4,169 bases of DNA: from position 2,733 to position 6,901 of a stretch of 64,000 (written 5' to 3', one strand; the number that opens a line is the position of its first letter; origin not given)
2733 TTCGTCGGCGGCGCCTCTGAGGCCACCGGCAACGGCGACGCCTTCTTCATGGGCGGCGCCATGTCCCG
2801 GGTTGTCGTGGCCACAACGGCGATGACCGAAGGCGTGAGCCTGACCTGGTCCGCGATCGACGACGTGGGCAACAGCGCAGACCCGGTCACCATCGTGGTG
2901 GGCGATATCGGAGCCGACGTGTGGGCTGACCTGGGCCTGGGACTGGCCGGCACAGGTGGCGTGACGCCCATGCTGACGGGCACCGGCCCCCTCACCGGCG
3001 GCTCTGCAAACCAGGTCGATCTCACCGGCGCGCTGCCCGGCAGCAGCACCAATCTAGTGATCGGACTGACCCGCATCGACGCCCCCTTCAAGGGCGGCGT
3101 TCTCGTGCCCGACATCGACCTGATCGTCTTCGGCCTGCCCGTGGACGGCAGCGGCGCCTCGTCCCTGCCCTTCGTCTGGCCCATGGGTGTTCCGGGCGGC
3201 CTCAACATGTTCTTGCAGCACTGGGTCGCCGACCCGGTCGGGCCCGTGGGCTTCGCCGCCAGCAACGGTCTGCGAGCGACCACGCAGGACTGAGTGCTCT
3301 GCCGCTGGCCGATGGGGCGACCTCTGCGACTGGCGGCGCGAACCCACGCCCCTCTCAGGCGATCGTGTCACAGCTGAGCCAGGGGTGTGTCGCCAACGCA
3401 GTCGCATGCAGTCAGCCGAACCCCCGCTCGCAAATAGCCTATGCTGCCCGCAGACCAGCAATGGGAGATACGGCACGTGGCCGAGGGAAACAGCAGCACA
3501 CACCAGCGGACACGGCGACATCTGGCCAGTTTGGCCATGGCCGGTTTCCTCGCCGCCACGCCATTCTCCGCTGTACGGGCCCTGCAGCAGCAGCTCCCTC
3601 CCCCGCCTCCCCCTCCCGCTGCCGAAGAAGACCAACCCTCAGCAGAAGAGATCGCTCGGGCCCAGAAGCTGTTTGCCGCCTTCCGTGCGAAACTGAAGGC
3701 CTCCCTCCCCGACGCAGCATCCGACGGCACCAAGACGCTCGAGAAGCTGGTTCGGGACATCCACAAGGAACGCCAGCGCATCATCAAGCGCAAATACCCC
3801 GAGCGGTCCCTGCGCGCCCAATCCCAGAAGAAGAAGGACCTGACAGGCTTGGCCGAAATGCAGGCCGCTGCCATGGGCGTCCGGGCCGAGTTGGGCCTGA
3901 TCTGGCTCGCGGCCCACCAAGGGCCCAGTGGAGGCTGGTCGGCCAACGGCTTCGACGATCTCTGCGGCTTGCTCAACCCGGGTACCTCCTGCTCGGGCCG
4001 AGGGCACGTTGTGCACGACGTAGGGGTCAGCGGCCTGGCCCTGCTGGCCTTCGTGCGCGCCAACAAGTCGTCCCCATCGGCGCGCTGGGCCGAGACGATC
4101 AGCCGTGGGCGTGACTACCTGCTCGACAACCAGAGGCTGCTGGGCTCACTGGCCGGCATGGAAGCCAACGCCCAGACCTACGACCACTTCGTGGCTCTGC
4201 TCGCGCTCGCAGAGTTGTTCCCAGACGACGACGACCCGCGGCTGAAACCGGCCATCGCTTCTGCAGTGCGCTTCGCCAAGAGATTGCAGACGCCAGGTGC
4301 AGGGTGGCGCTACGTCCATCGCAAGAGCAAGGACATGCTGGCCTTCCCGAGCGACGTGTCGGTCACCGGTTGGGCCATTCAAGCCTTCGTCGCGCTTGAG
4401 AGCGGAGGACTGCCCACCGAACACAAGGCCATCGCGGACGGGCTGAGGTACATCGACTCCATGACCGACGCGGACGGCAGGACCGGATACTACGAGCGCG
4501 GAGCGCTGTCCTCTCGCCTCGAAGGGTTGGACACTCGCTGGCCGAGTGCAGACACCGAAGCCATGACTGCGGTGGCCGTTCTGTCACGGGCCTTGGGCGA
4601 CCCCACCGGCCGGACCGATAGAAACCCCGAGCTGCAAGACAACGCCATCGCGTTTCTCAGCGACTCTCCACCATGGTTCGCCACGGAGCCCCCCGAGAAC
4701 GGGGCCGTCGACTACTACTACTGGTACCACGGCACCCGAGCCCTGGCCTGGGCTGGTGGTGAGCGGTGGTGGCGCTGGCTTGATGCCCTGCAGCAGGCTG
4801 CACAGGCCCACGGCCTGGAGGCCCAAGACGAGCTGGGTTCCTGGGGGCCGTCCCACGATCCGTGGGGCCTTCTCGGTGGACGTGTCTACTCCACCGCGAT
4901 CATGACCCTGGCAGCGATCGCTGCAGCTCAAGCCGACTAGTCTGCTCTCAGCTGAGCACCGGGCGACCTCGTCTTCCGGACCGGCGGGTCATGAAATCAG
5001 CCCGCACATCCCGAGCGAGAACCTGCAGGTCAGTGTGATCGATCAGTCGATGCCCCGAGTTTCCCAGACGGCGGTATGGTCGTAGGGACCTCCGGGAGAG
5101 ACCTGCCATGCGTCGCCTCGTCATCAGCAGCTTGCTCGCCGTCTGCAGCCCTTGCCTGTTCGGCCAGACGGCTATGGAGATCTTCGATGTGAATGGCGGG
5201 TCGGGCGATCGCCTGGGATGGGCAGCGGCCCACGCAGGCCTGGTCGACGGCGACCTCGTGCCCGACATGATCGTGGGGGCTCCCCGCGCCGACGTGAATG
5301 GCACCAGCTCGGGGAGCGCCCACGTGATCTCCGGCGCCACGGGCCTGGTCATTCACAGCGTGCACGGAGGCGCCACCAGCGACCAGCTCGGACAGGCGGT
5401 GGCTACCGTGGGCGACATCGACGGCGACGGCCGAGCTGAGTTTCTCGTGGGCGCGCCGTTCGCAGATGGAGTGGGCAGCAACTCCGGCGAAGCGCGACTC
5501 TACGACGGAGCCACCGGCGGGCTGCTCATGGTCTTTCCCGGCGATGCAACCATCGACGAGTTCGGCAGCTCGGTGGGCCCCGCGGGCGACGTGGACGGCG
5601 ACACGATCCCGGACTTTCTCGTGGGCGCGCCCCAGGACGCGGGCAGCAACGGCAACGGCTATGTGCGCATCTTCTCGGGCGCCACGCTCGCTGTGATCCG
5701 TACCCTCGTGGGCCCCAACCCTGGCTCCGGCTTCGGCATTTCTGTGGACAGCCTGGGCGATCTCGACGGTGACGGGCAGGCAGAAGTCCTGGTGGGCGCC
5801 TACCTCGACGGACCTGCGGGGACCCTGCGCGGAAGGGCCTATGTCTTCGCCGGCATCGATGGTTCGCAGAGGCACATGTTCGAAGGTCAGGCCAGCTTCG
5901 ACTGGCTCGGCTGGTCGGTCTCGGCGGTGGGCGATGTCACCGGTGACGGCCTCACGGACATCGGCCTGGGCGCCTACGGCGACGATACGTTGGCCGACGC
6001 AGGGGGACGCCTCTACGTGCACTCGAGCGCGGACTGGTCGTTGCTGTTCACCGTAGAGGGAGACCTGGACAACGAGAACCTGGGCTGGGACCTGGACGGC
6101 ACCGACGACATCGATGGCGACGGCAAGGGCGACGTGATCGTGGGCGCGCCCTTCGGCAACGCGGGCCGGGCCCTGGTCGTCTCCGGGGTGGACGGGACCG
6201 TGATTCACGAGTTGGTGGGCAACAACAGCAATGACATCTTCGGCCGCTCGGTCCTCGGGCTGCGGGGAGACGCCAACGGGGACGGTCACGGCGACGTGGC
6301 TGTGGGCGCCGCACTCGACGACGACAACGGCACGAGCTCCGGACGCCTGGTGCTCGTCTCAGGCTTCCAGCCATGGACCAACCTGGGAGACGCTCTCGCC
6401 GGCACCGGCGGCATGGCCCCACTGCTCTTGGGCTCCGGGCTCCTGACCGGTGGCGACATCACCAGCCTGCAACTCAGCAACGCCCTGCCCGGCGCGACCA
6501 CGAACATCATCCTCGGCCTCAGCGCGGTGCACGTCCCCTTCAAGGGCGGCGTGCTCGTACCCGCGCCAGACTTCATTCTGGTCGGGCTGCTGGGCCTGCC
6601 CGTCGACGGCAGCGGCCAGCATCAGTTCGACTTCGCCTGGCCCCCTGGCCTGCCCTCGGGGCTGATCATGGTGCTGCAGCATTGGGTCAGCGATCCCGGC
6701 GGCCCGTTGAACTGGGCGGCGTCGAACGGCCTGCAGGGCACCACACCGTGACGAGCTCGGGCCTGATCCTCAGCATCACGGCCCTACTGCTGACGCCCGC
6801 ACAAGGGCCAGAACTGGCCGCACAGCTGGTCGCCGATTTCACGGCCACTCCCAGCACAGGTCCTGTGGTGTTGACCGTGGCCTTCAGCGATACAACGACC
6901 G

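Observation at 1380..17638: Unassigned ~125-aa C-terminal domain on five unrelated secreted proteins: candidate new protein-sorting or surface-anchoring signal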

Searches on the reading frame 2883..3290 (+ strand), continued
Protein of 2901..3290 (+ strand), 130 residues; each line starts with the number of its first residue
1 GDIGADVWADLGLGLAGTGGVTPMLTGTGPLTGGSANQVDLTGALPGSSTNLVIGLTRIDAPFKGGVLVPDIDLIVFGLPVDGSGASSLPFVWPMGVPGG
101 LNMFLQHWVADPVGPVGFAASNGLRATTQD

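Call 72: find_encoding_contigs(protein=P0101, flank=10000, max_places=3)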
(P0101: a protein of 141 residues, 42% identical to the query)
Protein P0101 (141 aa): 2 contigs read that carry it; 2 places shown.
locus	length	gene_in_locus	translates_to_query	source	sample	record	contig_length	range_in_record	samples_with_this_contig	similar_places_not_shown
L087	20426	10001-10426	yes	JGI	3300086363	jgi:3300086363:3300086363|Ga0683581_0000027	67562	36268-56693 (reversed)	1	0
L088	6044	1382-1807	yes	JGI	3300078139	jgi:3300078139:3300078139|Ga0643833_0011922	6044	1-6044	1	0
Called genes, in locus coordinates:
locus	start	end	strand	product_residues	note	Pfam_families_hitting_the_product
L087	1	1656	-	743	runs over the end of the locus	-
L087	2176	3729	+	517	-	PF14312:FG-GAP_2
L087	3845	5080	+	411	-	-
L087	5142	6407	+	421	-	-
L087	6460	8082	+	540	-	PF01839:FG-GAP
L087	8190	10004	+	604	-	PF00082:Peptidase_S8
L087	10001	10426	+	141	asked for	-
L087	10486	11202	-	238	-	-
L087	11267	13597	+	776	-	PF12740:PETase (weak), PF07224:Chlorophyllase (weak)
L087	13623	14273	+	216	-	-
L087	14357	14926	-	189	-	-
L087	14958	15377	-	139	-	-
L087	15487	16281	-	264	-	PF01569:PAP2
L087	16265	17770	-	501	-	PF02366:PMT (weak), PF13231:PMT_2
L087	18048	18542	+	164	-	-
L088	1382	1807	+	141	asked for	-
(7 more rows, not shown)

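Call 73: find_encoding_contigs(protein=P0080, flank=10000, max_places=3)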
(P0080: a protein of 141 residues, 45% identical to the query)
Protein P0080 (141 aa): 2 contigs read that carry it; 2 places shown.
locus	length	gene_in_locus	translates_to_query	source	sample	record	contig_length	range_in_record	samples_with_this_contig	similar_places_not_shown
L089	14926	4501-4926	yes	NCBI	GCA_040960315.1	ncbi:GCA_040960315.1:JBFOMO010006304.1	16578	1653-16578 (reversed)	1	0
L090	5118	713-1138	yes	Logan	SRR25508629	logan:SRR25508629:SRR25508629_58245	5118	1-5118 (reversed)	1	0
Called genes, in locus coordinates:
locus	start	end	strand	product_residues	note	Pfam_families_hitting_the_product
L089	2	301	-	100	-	?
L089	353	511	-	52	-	PF04964:Flp_Fap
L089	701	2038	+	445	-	PF13400:Tad, PF09977:Tad_C (faint)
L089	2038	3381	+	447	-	PF13400:Tad, PF09977:Tad_C (faint)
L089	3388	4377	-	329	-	PF17170:DUF5128 (faint), PF01436:NHL (weak)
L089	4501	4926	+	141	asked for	-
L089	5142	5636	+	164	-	PF00578:AhpC-TSA (weak), PF00255:GSHPx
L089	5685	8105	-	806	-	PF04371:PAD_porph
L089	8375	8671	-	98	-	PF10049:DUF2283 (weak)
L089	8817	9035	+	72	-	-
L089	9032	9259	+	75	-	PF10097:DUF2335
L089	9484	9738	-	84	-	PF21478:GcvP2_C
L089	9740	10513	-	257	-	-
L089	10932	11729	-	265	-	-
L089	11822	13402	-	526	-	PF02347:GDC-P, PF00266:Aminotran_5 (weak), PF21478:GcvP2_C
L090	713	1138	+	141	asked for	-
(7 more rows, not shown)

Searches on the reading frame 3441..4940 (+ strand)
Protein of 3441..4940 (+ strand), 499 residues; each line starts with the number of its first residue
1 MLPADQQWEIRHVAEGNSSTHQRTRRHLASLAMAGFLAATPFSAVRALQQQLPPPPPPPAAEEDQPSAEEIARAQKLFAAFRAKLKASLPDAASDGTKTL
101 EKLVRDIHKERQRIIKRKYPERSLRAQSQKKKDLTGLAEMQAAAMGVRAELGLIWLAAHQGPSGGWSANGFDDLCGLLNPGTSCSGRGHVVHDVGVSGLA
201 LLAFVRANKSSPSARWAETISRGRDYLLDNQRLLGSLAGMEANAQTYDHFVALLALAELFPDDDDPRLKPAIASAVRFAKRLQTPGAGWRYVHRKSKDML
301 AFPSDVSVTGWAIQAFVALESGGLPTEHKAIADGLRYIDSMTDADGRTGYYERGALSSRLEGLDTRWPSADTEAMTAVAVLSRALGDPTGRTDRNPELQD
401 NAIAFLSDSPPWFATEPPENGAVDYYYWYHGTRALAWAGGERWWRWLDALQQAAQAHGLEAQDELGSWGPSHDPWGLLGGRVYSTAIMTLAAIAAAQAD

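Call 32: search_protein_families(library=pfam, proteins=[window:3441-4940:+], max_evalue=0.001)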
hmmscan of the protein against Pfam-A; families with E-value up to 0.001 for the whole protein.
window:3441-4940:+ (499 aa): 1 family
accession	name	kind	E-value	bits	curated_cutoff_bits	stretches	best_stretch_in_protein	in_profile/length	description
PF13243.12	SQHop_cyclase_C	-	2.4e-07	30.5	26.1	1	150-347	94-283/319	Squalene-hopene cyclase C-terminal domain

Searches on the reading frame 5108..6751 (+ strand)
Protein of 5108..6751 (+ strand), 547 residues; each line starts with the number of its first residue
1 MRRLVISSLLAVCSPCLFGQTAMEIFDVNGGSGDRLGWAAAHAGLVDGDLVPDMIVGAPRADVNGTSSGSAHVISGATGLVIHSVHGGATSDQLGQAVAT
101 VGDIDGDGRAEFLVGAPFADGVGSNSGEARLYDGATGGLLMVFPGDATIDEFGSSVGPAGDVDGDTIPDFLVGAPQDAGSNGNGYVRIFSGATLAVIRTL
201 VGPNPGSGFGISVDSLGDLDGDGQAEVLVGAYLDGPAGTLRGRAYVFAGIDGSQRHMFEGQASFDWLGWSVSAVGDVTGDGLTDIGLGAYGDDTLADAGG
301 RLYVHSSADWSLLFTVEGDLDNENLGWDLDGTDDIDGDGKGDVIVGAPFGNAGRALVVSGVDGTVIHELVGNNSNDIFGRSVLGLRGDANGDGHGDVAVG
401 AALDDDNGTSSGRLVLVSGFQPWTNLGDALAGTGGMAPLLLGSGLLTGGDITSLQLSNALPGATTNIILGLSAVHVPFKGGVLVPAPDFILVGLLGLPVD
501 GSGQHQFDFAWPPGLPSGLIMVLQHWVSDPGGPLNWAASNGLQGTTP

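Call 8: search_protein_families(library=pfam, proteins=[window:5108-6751:+], max_evalue=0.01)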
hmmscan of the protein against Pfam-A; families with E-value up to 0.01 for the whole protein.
window:5108-6751:+ (547 aa): 3 families
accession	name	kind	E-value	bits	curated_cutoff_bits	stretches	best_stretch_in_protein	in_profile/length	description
PF01839.29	FG-GAP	-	1.1e-34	118.2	22.1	6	95-127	2-32/37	FG-GAP repeat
PF14312.12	FG-GAP_2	-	1.8e-09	38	23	1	28-73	10-48/49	FG-GAP repeat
PF13517.12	FG-GAP_3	-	1.3e-08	35.7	26.9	1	161-229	1-61/61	FG-GAP-like repeat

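Call 9: search_protein_families(library=ncbifam, proteins=[window:5108-6751:+], max_evalue=0.01)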
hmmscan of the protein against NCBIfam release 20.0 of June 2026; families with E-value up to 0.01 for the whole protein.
window:5108-6751:+ (547 aa): 0 families

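Call 35: find_encoding_contigs(protein=window:5108-6751:+, flank=2000, max_places=3)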
Protein window:5108-6751:+ (547 aa): 6 contigs read that carry it; 3 places shown.
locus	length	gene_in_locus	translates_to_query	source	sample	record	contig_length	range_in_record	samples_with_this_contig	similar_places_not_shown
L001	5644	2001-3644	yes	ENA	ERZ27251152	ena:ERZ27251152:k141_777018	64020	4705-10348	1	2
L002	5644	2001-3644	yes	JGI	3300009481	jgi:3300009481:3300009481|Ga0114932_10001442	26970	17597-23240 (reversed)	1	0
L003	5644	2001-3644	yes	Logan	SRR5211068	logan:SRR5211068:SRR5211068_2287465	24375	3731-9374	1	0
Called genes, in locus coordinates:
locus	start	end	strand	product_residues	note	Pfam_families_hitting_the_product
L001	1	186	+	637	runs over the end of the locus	PF01839:FG-GAP (faint), PF13517:FG-GAP_3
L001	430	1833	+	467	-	PF13243:SQHop_cyclase_C (weak)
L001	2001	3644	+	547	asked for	PF13517:FG-GAP_3 (faint), PF14312:FG-GAP_2 (faint), PF01839:FG-GAP (weak)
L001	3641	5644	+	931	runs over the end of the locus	PF00801:PKD, PF18911:PKD_4, PF00801:PKD, PF18911:PKD_4, PF00801:PKD, PF18911:PKD_4, PF00801:PKD, PF18911:PKD_4, +5 more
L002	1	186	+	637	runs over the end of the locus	PF01839:FG-GAP (faint), PF13517:FG-GAP_3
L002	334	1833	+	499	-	PF13243:SQHop_cyclase_C (weak)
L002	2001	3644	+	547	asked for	PF13517:FG-GAP_3 (faint), PF14312:FG-GAP_2 (faint), PF01839:FG-GAP (weak)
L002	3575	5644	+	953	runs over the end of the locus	PF00801:PKD, PF18911:PKD_4, PF00801:PKD, PF18911:PKD_4, PF00801:PKD, PF18911:PKD_4, PF00801:PKD, PF18911:PKD_4, +4 more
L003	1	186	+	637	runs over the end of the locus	PF01839:FG-GAP (faint), PF13517:FG-GAP_3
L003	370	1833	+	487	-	PF13243:SQHop_cyclase_C (weak)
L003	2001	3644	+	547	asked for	PF13517:FG-GAP_3 (faint), PF14312:FG-GAP_2 (faint), PF01839:FG-GAP (weak)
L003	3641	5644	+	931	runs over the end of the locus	PF00801:PKD, PF18911:PKD_4, PF00801:PKD, PF18911:PKD_4, PF00801:PKD, PF18911:PKD_4, PF00801:PKD, PF18911:PKD_4, +5 more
